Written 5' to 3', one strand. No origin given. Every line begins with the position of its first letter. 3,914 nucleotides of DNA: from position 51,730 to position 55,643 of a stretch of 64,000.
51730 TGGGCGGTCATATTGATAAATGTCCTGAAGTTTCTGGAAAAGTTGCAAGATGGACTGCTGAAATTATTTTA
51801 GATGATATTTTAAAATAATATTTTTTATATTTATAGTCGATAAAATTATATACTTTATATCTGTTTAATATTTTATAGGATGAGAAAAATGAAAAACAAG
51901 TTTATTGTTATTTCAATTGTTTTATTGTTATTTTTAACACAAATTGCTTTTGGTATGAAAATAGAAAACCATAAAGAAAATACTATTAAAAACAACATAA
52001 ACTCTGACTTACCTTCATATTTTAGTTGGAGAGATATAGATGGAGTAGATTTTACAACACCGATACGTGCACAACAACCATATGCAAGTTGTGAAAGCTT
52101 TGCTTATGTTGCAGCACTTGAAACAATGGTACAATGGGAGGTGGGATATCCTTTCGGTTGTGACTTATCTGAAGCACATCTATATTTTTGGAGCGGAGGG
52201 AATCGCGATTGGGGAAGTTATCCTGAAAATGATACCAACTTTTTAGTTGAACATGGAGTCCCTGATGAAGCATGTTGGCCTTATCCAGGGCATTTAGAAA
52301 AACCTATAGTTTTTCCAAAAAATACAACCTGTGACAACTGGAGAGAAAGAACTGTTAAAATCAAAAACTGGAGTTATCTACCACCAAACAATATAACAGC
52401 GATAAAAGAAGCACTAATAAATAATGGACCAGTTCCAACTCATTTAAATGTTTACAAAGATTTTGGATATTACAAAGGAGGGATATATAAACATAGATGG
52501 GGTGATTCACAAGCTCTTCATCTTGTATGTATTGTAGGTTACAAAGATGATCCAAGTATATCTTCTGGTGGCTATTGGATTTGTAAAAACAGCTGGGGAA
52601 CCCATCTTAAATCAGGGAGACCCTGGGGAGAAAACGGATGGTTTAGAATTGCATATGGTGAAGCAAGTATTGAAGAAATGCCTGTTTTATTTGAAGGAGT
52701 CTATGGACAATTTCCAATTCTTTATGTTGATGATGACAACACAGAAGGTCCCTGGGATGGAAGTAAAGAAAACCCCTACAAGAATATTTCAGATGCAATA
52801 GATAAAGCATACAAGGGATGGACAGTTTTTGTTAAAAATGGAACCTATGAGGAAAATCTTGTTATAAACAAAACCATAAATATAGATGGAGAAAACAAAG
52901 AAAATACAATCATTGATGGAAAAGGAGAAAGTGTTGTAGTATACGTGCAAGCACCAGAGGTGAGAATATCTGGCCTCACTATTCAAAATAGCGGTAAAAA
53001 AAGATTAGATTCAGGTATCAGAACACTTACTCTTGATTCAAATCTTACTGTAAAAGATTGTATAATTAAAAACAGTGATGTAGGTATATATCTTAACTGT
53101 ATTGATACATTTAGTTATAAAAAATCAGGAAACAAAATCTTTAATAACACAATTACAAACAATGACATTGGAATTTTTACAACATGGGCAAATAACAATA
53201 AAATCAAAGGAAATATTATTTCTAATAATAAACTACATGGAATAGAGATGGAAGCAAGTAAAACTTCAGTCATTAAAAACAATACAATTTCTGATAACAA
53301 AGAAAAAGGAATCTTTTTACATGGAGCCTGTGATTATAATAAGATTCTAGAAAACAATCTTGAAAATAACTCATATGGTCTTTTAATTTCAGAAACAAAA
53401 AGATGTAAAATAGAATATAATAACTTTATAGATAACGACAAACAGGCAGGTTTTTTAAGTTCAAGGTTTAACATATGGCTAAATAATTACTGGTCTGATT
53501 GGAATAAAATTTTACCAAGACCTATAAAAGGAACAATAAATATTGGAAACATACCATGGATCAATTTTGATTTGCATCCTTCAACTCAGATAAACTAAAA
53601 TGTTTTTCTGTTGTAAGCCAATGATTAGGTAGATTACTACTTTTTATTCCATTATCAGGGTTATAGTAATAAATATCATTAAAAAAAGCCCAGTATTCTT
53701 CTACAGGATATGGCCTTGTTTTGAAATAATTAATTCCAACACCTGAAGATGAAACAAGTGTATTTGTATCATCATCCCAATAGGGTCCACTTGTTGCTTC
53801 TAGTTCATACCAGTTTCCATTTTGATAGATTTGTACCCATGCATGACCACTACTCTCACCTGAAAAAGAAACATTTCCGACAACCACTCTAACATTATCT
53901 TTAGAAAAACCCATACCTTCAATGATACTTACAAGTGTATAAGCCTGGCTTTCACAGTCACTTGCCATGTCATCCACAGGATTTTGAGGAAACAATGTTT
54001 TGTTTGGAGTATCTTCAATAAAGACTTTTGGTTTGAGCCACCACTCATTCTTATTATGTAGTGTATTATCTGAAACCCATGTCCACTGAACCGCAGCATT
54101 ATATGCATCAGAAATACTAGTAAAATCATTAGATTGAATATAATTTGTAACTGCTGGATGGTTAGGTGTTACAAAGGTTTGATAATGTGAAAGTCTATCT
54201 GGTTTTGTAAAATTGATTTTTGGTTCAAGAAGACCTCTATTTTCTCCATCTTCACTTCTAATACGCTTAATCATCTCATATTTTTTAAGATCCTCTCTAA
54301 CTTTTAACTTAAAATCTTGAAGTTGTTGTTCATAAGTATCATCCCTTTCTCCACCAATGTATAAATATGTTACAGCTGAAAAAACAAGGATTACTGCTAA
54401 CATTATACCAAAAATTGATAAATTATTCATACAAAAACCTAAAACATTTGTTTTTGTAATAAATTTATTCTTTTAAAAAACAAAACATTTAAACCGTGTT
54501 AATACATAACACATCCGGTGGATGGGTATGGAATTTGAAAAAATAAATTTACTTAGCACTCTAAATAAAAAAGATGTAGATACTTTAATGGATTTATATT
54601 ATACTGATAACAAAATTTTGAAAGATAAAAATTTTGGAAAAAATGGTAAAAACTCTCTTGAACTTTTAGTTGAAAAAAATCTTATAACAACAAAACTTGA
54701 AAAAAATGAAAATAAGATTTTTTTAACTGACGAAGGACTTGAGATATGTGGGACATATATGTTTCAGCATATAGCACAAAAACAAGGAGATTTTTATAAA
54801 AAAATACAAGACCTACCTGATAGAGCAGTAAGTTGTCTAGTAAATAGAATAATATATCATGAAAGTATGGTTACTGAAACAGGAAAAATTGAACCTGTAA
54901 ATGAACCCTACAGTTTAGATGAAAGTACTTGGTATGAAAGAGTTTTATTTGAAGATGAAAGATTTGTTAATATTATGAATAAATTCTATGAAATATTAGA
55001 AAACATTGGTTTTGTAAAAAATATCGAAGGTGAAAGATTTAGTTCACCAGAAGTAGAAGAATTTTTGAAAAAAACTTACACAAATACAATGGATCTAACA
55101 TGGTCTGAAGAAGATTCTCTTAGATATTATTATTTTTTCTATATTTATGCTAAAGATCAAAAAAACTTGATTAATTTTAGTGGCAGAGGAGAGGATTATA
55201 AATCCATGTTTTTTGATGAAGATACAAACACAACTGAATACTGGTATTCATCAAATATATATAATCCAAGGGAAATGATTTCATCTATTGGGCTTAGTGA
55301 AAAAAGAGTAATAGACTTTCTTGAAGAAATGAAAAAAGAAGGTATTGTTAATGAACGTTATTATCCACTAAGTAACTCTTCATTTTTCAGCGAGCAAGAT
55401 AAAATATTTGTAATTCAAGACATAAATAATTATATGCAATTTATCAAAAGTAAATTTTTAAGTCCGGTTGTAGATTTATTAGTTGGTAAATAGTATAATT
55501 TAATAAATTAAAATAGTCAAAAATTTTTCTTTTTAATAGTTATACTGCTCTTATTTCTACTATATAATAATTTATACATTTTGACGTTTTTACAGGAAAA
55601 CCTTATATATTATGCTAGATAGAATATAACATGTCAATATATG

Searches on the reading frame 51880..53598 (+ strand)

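Call 3: search_protein_families(library=pfam, proteins=[window:51880-53598:+], max_evalue=0.01)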
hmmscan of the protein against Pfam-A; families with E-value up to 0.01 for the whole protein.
window:51880-53598:+ (572 aa): 5 families
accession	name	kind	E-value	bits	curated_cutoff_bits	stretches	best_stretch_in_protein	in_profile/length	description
PF00112.29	Peptidase_C1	-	1.8e-31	110.3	20.7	1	44-266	1-214/220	Papain family cysteine protease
PF05048.19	NosD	-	3e-23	82.8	23.6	1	361-557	24-205/212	Periplasmic copper-binding protein (NosD)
PF13229.12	Beta_helix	-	6e-19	68.7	25.9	1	387-516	32-158/158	Right handed beta helix region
PF07602.17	DUF1565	-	3e-13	50.1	20.3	1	291-479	6-203/257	Protein of unknown function (DUF1565)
PF01095.25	Pectinesterase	-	0.0047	16.1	27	1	299-351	11-70/298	Pectinesterase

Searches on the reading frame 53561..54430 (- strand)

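Call 3: search_protein_families(library=pfam, proteins=[window:53561-54430:-], max_evalue=0.01)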
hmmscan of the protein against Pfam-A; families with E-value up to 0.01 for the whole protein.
window:53561-54430:- (289 aa): 1 family
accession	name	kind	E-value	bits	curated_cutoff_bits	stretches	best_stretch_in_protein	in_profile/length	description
PF01841.26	Transglut_core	-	0.0011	19.7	23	1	150-211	51-107/108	Transglutaminase-like superfamily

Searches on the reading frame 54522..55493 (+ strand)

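Call 3: search_protein_families(library=pfam, proteins=[window:54522-55493:+], max_evalue=0.01)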
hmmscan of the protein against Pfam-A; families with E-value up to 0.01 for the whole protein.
window:54522-55493:+ (323 aa): 0 families

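Call 4: search_protein_families(library=ncbifam, proteins=[window:54522-55493:+], max_evalue=0.01)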
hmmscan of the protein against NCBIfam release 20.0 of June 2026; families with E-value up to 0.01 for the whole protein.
window:54522-55493:+ (323 aa): 1 family
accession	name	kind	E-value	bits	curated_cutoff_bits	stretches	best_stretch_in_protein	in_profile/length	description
NF053610.1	Sso10a_fam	subfamily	0.0036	17.3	60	0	46-75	38-63/64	Sso10a family chromatin protein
